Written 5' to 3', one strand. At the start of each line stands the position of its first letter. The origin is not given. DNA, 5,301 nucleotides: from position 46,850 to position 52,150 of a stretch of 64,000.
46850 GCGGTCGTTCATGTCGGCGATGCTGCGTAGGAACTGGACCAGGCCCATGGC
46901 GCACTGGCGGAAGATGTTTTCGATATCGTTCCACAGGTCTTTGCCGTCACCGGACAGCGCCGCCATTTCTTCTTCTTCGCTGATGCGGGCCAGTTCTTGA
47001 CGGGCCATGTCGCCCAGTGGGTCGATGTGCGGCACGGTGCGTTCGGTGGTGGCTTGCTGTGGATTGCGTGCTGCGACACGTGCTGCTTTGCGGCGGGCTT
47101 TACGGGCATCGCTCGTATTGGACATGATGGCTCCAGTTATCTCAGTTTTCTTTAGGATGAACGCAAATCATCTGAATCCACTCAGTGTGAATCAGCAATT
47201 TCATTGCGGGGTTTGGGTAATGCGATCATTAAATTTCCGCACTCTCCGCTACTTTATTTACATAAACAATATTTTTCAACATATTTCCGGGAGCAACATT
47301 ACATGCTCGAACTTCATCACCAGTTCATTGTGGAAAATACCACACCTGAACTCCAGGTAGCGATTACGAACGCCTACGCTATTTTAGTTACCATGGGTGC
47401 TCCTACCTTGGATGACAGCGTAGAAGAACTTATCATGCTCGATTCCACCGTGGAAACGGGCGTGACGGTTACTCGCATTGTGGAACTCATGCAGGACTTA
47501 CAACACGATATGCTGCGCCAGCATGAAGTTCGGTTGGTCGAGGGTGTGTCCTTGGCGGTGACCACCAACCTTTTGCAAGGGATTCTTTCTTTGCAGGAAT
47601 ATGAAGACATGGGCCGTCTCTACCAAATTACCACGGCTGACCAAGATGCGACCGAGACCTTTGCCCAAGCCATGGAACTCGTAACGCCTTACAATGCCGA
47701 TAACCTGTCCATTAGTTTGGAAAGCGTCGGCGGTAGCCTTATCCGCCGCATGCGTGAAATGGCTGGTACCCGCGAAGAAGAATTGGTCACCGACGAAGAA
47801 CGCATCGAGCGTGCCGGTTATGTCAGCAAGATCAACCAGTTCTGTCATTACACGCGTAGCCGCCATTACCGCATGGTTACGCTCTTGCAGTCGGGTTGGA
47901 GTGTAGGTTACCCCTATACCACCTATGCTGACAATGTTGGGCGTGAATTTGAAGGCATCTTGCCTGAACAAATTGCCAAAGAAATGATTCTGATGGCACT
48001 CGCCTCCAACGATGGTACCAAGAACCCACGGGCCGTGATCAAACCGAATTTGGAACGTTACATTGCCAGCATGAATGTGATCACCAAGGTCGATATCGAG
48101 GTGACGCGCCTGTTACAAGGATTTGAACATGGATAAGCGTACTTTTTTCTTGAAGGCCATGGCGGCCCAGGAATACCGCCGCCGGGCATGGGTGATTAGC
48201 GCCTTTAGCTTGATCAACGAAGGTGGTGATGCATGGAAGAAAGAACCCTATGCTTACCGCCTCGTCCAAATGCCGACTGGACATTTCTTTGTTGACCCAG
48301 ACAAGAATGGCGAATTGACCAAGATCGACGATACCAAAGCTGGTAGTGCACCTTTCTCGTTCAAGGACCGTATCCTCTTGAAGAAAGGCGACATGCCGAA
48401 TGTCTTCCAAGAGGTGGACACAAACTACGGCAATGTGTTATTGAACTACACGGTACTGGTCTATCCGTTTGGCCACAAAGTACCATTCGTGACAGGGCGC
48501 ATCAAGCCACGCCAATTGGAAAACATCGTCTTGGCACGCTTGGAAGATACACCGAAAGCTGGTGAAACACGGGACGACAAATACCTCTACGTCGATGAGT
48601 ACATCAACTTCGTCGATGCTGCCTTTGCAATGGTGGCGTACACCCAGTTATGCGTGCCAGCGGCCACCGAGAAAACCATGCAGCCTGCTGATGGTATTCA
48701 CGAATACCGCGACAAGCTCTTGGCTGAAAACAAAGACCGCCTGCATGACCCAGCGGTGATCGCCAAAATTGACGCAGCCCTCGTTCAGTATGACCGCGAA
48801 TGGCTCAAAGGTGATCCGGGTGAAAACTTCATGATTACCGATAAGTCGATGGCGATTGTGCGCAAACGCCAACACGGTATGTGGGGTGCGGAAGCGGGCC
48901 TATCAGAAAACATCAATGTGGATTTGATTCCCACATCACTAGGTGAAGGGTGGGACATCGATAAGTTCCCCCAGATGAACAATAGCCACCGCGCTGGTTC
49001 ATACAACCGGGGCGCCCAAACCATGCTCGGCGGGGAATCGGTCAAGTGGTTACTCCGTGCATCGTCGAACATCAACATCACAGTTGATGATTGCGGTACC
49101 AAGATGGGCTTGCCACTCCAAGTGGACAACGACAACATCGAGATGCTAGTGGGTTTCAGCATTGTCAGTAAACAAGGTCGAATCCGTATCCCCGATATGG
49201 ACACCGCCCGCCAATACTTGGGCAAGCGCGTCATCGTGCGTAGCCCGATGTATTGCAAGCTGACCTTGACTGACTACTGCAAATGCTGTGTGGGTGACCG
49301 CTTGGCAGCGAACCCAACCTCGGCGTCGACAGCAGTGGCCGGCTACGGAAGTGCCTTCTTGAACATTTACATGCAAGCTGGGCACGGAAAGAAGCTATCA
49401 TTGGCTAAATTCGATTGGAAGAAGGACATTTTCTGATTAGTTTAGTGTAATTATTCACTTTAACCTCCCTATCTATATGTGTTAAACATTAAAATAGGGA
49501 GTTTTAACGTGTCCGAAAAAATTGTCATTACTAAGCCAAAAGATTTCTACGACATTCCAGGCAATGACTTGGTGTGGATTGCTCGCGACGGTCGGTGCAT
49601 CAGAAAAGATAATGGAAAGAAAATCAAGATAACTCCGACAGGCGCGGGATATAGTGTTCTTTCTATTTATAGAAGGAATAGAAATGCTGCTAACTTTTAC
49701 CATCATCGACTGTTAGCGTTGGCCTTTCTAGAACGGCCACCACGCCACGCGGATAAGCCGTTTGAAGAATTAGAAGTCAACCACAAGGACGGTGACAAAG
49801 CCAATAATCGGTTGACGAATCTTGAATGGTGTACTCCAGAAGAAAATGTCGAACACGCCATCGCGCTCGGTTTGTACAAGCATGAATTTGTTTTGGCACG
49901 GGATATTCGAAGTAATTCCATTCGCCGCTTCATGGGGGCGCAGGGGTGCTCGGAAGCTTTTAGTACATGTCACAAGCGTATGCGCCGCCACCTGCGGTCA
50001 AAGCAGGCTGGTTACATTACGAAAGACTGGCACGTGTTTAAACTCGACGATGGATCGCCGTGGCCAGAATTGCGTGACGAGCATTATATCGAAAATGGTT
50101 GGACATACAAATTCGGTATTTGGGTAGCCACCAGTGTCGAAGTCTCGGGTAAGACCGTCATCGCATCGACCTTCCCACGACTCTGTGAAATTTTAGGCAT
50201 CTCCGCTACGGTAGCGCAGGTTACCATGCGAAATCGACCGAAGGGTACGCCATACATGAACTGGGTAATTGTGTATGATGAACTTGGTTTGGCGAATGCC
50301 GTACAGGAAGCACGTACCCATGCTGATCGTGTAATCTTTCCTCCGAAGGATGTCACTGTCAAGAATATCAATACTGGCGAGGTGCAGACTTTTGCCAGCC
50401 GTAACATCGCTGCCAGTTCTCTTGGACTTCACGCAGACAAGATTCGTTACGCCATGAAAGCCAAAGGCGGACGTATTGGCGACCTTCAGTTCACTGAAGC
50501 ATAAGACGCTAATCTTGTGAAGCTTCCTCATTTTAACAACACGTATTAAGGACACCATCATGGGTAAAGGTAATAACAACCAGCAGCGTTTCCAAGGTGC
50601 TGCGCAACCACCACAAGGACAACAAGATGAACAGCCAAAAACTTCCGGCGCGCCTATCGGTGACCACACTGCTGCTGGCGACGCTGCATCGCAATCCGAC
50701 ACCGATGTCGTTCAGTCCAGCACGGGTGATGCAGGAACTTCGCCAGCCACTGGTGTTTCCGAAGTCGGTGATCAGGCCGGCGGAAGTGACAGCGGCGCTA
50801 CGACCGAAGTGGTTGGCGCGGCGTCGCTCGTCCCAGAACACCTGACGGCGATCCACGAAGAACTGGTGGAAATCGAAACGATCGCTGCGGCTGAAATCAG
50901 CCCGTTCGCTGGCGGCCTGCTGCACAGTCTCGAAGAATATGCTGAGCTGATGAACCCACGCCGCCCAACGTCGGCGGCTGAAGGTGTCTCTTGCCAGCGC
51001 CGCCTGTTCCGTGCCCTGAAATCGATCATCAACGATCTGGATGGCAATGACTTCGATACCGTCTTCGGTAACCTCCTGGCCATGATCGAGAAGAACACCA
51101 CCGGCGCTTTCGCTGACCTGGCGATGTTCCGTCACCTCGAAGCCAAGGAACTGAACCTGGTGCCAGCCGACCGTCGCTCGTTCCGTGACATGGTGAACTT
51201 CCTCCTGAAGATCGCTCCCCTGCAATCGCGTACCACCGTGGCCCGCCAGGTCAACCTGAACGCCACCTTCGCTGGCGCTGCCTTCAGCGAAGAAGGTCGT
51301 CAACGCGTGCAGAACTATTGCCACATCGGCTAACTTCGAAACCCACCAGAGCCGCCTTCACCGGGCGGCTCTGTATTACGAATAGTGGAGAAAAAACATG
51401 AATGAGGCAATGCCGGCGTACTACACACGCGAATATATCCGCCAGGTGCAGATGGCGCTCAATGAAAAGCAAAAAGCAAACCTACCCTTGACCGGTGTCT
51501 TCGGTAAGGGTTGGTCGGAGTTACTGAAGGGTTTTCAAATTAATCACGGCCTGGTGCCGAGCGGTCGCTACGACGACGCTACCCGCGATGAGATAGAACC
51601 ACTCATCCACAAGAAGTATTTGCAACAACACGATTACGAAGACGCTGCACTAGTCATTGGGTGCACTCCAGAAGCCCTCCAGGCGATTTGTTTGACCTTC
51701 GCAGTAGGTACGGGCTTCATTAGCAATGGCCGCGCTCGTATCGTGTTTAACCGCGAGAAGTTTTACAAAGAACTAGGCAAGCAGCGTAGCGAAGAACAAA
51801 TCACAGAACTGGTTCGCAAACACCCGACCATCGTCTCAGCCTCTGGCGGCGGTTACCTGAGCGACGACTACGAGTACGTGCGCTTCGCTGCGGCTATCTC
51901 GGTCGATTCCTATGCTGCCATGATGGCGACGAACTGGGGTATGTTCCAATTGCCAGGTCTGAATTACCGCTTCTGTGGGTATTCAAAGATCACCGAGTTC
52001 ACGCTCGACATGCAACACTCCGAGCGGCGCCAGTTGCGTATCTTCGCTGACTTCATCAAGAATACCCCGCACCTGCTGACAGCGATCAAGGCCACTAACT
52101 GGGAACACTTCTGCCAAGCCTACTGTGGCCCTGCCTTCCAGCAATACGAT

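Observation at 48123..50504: Second beta-prime paralog stops inside its trigger-loop motif, directly followed by a free-standing HNH endonuclease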

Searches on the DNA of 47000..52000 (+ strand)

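Call 10: search_dna_similar(query=window:47000-52000:+, collection=phages, mode=near, max_rows=30)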
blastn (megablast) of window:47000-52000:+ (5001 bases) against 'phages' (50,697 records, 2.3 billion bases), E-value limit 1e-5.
No match.
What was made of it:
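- Closest known: phiKZ gp80 / SPN3US gp42. Different: The phage is not in the GenBank phage collection: megablast of 47000-52000 found no match (call 10).
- Tried and rejected: Megablast of the locus against GenBank phages: no match (call 10).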

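Call 25: search_rna_families(source=window, start=49200, end=50800, threshold=evalue, max_evalue=10)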
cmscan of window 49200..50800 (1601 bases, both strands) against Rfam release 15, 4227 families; matches with E-value up to 10: 1.
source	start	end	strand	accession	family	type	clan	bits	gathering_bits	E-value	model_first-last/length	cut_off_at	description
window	49893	49955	+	RF02147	MEG8_3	Gene; lncRNA;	-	16.1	40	0.4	1-66/66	no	Maternally expressed 8 exon 3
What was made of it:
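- On Free-standing HNH homing endonuclease (I-HmuI-like): No Rfam hit at E <= 10 (call 25).
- Checked: Rfam finds no intron between 49200 and 50800, even at E <= 10 (call 25).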

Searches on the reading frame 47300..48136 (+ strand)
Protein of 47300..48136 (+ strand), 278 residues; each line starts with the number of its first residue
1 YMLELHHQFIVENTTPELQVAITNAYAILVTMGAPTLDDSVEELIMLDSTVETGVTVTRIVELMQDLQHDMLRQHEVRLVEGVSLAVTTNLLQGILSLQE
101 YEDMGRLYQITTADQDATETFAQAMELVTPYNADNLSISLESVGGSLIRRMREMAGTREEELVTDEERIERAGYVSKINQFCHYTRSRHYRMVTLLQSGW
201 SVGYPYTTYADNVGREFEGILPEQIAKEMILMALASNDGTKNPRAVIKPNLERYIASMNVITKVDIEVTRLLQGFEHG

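Call 8: search_protein_families(library=pfam, proteins=[window:47300-48136:+], max_evalue=0.1)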
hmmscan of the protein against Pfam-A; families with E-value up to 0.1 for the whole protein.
window:47300-48136:+ (278 aa): 0 families

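Call 9: search_protein_families(library=phrogs, proteins=[window:47300-48136:+], max_evalue=0.001)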
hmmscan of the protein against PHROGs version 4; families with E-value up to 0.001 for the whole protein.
window:47300-48136:+ (278 aa): 3 families
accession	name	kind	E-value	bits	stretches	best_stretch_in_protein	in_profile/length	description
phrog_5038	-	unknown function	7.6e-21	75.7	1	8-273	8-273/279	-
phrog_35954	-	unknown function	5.1e-16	60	1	63-268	76-283/304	-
phrog_38479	-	unknown function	0.00018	22.1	1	71-272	73-277/292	-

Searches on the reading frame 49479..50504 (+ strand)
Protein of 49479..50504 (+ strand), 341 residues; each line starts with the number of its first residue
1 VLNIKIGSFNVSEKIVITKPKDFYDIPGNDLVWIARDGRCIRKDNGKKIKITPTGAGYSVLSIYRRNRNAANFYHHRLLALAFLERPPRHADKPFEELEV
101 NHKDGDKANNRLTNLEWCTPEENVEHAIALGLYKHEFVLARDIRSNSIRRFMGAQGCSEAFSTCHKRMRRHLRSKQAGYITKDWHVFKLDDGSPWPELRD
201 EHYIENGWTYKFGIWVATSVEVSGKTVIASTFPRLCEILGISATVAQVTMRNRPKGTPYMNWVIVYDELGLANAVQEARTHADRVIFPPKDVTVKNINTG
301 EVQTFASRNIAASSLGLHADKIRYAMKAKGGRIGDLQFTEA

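Call 8: search_protein_families(library=pfam, proteins=[window:49479-50504:+], max_evalue=0.1)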
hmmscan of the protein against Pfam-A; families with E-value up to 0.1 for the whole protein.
window:49479-50504:+ (341 aa): 3 families
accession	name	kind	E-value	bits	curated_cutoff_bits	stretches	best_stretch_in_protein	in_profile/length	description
PF13392.12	HNH_3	-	6.7e-09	35.7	24.8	1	94-124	16-45/46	HNH endonuclease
PF22083.2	I-HmuI_NUMOD-like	-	0.05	13.6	27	0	298-323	5-30/46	DNA endonuclease I-HmuI-like, NUMOD-like domain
PF12713.12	DUF3806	-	0.072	13.3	21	0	260-292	40-70/86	Domain of unknown function (DUF3806)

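Call 9: search_protein_families(library=phrogs, proteins=[window:49479-50504:+], max_evalue=0.001)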
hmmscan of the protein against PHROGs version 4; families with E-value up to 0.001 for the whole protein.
window:49479-50504:+ (341 aa): 11 families
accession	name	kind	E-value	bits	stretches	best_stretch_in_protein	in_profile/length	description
phrog_59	-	DNA, RNA and nucleotide metabolism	1.4e-31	111.3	1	17-329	134-392/423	HNH endonuclease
phrog_959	-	DNA, RNA and nucleotide metabolism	1.3e-20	74.6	1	30-135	16-114/138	HNH endonuclease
phrog_1492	-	DNA, RNA and nucleotide metabolism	7.8e-14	52.6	1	42-132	81-164/414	HNH endonuclease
phrog_37683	-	unknown function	1.4e-08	35.2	1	39-127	128-208/279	-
phrog_99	-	DNA, RNA and nucleotide metabolism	1.3e-07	32.7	1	31-124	127-202/383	HNH endonuclease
phrog_17657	-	DNA, RNA and nucleotide metabolism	1.6e-07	32.3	1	32-119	79-166/168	HNH endonuclease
phrog_7545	-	DNA, RNA and nucleotide metabolism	2.1e-05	25.8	1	47-122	57-128/160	HNH endonuclease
phrog_14913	-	DNA, RNA and nucleotide metabolism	7.6e-05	23.8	1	96-138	57-99/149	HNH endonuclease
phrog_826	-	DNA, RNA and nucleotide metabolism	0.00044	20.9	1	74-127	111-158/281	HNH endonuclease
phrog_30377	-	DNA, RNA and nucleotide metabolism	0.00093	20.3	0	93-126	21-54/82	HNH endonuclease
phrog_4578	-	DNA, RNA and nucleotide metabolism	0.00099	20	0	99-124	31-56/130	HNH endonuclease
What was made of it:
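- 49509..50504 (+): Free-standing I-HmuI-like HNH homing endonuclease gene, 331 aa from the GTG at 49509. The ORF as listed starts at 49479. Pfam HNH_3 E 6.7e-9 and phrog_59 E 1.4e-31 (calls 8, 9).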

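Call 46: find_related_loci(query=window:49509-50501:+, collection=viral_contigs, flank=5000)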
Query window:49509-50501:+ (331 aa) in viral_contigs; peptide patterns used: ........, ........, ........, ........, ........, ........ (x = any residue, [..] = any of these).
6 stretches matched a pattern; 1 encode a relative of the query (tblastn E <= 1e-3); 1 distinct loci.
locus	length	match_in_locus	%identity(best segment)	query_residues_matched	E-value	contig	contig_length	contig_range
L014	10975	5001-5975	67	9-331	8e-153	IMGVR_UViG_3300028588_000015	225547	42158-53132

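Call 79: search_solved_structures(query=window:49509-50501:+, max_evalue=1, show_alignments=2)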
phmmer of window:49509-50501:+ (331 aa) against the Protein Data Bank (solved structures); distinct sequences matched with E-value up to 1: 1.
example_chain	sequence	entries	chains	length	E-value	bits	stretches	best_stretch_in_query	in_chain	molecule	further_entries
1u3e_M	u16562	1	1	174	2.1e-07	33.8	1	24-122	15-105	HNH homing endonuclease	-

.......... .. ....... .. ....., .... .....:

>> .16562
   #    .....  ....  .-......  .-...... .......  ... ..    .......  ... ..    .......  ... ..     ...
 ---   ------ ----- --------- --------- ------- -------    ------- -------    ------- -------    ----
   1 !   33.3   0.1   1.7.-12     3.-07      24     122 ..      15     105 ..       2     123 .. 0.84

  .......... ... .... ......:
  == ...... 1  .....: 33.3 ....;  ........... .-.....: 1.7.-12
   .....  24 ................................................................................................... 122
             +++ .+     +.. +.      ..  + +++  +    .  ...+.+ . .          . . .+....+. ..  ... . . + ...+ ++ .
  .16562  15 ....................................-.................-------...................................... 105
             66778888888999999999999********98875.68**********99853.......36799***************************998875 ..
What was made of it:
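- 49509..50504 (+): PDB 1U3E (I-HmuI) E 2.1e-7 with the HKDG..NN..N motif aligned (call 79).
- On Free-standing HNH homing endonuclease (I-HmuI-like): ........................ aligns with the I-HmuI catalytic region, E 2.1e-7 (call 79).
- Closest known: I-HmuI. Same: HNH_3 catalytic motif and an N-terminal DNA-binding region that aligns to I-HmuI (call 79).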

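Call 82: search_dna_similar(query=window:49509-50501:+, collection=phages, mode=protein, max_rows=30, max_evalue=1e-10)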
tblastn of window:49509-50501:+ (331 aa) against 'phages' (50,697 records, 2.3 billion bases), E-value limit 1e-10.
Records with a match: 83; places in all: 85; records where one place covers at least 80% of the query: 0.
Best place of each record, by identity: <60% 83.
By first word of the organism name: Bacillus 24; Pseudomonas 19; Salmonella 10; Serratia 5; Vibrio 4; Aeromonas 4; Lactococcus 4; Raoultella 2; Enterococcus 2; Staphylococcus 2; and 7 more.
By host as written in the record: - 11; Bacillus subtilis 7; Pseudomonas aeruginosa 6; Bacillus thuringiensis subsp. kurstaki 4; Lactococcus lactis 4; Pseudomonas aeruginosa PAO1 3; Bacillus thuringiensis subsp. kurstaki ATCC 33679 3; Serratia marcescens LVF3 2; and 29 more.
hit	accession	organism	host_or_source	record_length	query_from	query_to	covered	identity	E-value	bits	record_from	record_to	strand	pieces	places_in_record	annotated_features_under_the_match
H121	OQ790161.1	Xanthomonas phage RTH11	Xanthomonas sp.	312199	12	254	73%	29.8%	4e-23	105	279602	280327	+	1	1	hypothetical protein (x2)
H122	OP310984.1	Pseudomonas phage Koomba boorn-mokiny kep-wari Wadjak 2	Pseudomonas aeruginosa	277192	7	185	54%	30.8%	4e-13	76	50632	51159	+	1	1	HNH endonuclease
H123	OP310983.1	Pseudomonas phage Koomba boorn-mokiny kep-wari Wadjak 1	Pseudomonas aeruginosa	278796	7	185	54%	30.8%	4e-13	76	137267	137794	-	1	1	HNH endonuclease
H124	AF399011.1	Pseudomonas phage phiKZ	-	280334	7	185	54%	30.8%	6e-13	76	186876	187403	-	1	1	PHIKZ179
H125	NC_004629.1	Pseudomonas phage phiKZ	-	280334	7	185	54%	30.8%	6e-13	76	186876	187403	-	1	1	PHIKZ179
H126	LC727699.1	Pseudomonas phage sp. LC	Pseudomonas aeruginosa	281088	7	185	54%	30.8%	6e-13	76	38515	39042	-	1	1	hypothetical protein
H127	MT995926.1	Pseudomonas phage T2P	sewage treatment plant (STP) of a ...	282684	7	185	54%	30.2%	3e-12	74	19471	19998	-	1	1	hypothetical protein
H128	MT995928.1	Pseudomonas phage U5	Pseudomonas aeruginosa PAO1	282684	7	185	54%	30.2%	3e-12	74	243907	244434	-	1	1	hypothetical protein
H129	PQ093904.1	Pseudomonas phage phi9_PA9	Pseudomonas aeruginosa PAO1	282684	7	185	54%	30.2%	3e-12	74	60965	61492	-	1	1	hypothetical protein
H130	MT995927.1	Pseudomonas phage U1B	Pseudomonas aeruginosa PAO1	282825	7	185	54%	30.2%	3e-12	74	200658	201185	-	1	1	hypothetical protein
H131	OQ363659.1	Pseudomonas phage D6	Pseudomonas syringae pv. tomato str. ...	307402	11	191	55%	29.7%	7e-17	87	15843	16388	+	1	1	HNH endonuclease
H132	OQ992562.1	Pseudomonas phage PhiPizzaParty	Pseudomonas aeruginosa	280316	7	185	54%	29.7%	1e-11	71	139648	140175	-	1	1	hypothetical protein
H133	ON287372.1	Serratia phage vB_SmaS-Totoro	Serratia marcescens LVF3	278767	13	196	56%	27.6%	2e-12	74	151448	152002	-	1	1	HNH endonuclease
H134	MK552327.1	Pseudomonas phage Psa21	Pseudomonas syringae actinidae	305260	11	191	55%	28.0%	2e-14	80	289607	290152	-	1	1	HNH endonuclease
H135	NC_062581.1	Pseudomonas phage Psa21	Pseudomonas syringae actinidae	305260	11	191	55%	28.0%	2e-14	80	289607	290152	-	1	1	HNH endonuclease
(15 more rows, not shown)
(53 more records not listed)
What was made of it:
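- Closest known: I-HmuI. Same: The gene sits beside a polymerase gene of a jumbo phage, as phiKZ gp179 does; gp179 is 31% identical over the N-terminal half (call 82).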
